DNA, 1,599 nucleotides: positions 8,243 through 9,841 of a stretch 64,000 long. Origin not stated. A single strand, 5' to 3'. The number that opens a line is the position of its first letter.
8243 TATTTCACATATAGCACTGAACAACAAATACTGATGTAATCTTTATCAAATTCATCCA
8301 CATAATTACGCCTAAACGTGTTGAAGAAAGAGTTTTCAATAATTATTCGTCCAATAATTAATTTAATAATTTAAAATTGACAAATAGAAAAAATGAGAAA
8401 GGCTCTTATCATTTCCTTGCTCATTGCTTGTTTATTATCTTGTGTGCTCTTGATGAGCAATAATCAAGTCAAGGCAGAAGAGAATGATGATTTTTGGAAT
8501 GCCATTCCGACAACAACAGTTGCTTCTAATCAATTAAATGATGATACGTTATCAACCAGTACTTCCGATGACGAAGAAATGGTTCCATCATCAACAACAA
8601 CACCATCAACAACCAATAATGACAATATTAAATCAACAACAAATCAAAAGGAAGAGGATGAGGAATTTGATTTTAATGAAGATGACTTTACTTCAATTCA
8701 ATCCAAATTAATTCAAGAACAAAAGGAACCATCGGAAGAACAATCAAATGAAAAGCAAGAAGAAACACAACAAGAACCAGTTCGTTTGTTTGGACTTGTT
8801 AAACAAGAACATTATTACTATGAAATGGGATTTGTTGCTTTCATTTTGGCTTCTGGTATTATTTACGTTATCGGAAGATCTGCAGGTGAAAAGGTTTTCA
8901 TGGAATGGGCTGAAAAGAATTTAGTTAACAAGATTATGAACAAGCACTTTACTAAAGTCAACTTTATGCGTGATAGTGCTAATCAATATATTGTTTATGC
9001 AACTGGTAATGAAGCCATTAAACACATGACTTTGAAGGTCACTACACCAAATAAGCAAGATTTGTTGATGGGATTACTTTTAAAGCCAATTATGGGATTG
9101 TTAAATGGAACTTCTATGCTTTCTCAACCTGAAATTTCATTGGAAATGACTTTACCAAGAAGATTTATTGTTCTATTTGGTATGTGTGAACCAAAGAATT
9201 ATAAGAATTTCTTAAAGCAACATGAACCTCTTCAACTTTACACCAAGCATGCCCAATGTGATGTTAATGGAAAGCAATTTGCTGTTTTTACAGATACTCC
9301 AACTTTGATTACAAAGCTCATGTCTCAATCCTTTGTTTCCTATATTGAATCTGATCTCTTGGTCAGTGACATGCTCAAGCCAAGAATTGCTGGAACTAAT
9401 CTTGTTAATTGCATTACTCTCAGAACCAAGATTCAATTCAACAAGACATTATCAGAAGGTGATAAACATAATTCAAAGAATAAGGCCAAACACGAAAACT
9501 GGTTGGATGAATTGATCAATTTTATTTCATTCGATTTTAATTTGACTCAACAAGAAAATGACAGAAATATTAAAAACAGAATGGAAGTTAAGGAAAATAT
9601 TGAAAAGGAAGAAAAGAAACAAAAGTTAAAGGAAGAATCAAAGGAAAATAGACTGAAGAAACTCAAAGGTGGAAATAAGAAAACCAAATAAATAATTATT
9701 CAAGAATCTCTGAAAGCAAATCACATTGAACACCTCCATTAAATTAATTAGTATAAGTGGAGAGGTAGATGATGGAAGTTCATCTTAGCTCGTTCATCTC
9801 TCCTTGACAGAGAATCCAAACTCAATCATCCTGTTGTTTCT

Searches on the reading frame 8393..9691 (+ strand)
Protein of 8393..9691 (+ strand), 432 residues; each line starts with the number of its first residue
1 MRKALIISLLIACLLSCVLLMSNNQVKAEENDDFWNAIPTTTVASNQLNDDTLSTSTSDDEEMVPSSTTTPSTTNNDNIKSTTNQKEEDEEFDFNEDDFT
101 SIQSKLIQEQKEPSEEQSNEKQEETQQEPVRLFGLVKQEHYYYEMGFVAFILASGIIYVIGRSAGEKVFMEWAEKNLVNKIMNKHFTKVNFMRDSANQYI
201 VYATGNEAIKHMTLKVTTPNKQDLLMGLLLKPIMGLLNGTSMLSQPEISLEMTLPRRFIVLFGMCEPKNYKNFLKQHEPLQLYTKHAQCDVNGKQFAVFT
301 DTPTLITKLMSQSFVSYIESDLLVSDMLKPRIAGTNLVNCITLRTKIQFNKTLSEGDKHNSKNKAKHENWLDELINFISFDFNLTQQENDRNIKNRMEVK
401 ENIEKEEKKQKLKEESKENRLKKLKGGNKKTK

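Call 10: search_protein_families(library=pfam, proteins=[window:8393-9691:+], max_evalue=0.001)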
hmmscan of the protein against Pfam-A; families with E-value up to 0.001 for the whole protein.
window:8393-9691:+ (432 aa): 1 family
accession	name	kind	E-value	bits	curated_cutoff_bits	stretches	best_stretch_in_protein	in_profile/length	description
PF07946.19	CCDC47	-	8.4e-20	71.6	27.7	1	141-424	2-296/326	PAT complex subunit CCDC47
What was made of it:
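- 8393..9691 (+): Context: eukaryotic neighbour, CCDC47 (PAT complex subunit) homologue, 432 aa. Pfam PF07946, E=8.4e-20 (call 10).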

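Call 44: find_homologous_proteins(query=window:8393-9691:+, max_evalue=1e-10)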
Query window:8393-9691:+ (432 aa): 4 proteins with E <= 1e-10 among 8000 candidates.
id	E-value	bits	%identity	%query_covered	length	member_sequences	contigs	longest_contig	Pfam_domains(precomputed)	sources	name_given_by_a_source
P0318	2.2e-281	950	100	100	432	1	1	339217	PF07946.20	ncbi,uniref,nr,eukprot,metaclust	ncbi:predicted protein [Naegleria gruberi]|uniref:Predicted protein n=1 Tax=Naegleria gruberi TaxID=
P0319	1.8e-154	533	64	83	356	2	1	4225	PF07946.20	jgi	-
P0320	1.8e-146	506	54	93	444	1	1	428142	PF07946.20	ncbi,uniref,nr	ncbi:hypothetical protein C9374_010010 [Naegleria lovaniensis]|uniref:DUF1682 family protein n=1 Tax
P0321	1.9e-146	506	53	97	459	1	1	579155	PF07946.20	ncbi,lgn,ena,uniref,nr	ncbi:hypothetical protein FDP41_006377 [Naegleria fowleri]|uniref:Uncharacterized protein n=1 Tax=Na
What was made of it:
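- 8393..9691 (+): Orthologues at 53-54% identity in N. fowleri and N. lovaniensis (call 44).
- On Bacterium-to-eukaryote horizontal gene transfer: N. fowleri and N. lovaniensis proteins are in the collection (call 44).
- N. fowleri and N. lovaniensis proteins are in the same collection (call 44). None was found for N. fowleri or N. lovaniensis, whose proteins are in the collection (call 44).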

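Call 45: find_encoding_contigs(protein=P0321, flank=10000, max_places=2)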
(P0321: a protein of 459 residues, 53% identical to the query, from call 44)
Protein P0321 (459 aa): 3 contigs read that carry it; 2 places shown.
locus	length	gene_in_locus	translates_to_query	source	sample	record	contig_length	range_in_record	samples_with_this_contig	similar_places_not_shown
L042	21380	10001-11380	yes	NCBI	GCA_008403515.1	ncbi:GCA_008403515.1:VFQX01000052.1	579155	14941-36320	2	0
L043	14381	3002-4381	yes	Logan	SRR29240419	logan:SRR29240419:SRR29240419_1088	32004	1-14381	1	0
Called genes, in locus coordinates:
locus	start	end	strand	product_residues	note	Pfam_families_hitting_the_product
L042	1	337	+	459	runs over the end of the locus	-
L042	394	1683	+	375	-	PF00211:Guanylate_cyc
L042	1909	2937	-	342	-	PF13475:DUF4116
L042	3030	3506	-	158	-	-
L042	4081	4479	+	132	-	PF00235:Profilin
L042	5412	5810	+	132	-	PF00235:Profilin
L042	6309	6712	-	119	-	-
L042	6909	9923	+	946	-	PF01663:Phosphodiest (weak), PF19316:PIGO_PIGG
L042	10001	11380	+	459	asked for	PF07946:CCDC47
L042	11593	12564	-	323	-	-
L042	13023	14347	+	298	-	PF14559:TPR_19 (faint), PF13432:TPR_16 (faint), PF07719:TPR_2 (faint), PF13428:TPR_14 (faint), PF13424:TPR_12 (faint), PF22890:TPR_EMC2, PF13174:TPR_6 (faint), PF13176:TPR_7 (faint), +3 more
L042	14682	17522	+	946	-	PF02985:HEAT (faint), PF23227:HEAT_MROH2B_C (faint), PF23271:HEAT_GCN1 (faint), PF24492:HEAT_ECM29 (faint), PF25757:TPR_DNAAF5, PF08623:TIP120 (faint), PF24573:HEAT_DAAF5, PF12717:Cnd1 (weak), +2 more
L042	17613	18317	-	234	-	PF06993:DUF1304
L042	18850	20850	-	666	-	PF13522:GATase_6, PF13537:GATase_7, PF01380:SIS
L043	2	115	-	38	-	?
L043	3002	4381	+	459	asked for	PF07946:CCDC47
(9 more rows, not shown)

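Call 46: find_encoding_contigs(protein=P0320, flank=10000, max_places=2)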
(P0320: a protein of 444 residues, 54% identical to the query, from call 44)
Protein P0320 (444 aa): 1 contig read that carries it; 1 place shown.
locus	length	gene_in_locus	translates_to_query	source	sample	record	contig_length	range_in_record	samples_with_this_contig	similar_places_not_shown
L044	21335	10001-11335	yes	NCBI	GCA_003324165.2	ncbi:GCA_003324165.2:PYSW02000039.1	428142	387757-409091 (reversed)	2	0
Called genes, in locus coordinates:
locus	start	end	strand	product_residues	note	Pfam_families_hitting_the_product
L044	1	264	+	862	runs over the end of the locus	PF00211:Guanylate_cyc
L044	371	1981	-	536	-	PF13475:DUF4116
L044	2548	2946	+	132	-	PF00235:Profilin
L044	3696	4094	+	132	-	PF00235:Profilin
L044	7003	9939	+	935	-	PF01663:Phosphodiest, PF19316:PIGO_PIGG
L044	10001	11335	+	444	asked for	PF07946:CCDC47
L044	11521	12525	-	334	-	-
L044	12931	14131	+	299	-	PF00515:TPR_1 (faint), PF13432:TPR_16 (faint), PF13428:TPR_14 (faint), PF14559:TPR_19 (faint), PF07719:TPR_2 (faint), PF13424:TPR_12 (faint), PF22890:TPR_EMC2, PF13174:TPR_6 (faint), +5 more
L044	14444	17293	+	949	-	PF02985:HEAT (faint), PF23271:HEAT_GCN1 (faint), PF25757:TPR_DNAAF5, PF24714:TOR1L1_N (faint), PF08623:TIP120 (faint), PF14500:MMS19_N (faint), PF24573:HEAT_DAAF5, PF12717:Cnd1, +1 more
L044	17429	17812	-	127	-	PF06993:DUF1304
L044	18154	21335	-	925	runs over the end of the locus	PF00009:GTP_EFTU (weak), PF00071:Ras, PF08477:Roc, PF13522:GATase_6, PF13537:GATase_7, PF01380:SIS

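Call 47: find_encoding_contigs(protein=P0319, flank=10000, max_places=2)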
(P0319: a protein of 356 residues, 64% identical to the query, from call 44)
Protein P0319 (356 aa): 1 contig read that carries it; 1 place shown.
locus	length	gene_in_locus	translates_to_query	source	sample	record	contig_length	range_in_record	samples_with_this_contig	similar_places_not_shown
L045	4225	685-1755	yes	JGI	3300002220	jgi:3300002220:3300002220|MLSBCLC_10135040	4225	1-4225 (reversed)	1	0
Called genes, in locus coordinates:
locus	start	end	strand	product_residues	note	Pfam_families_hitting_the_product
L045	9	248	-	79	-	-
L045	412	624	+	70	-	-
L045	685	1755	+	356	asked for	PF07946:CCDC47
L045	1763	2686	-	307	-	-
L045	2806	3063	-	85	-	-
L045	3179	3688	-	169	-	-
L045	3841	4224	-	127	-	?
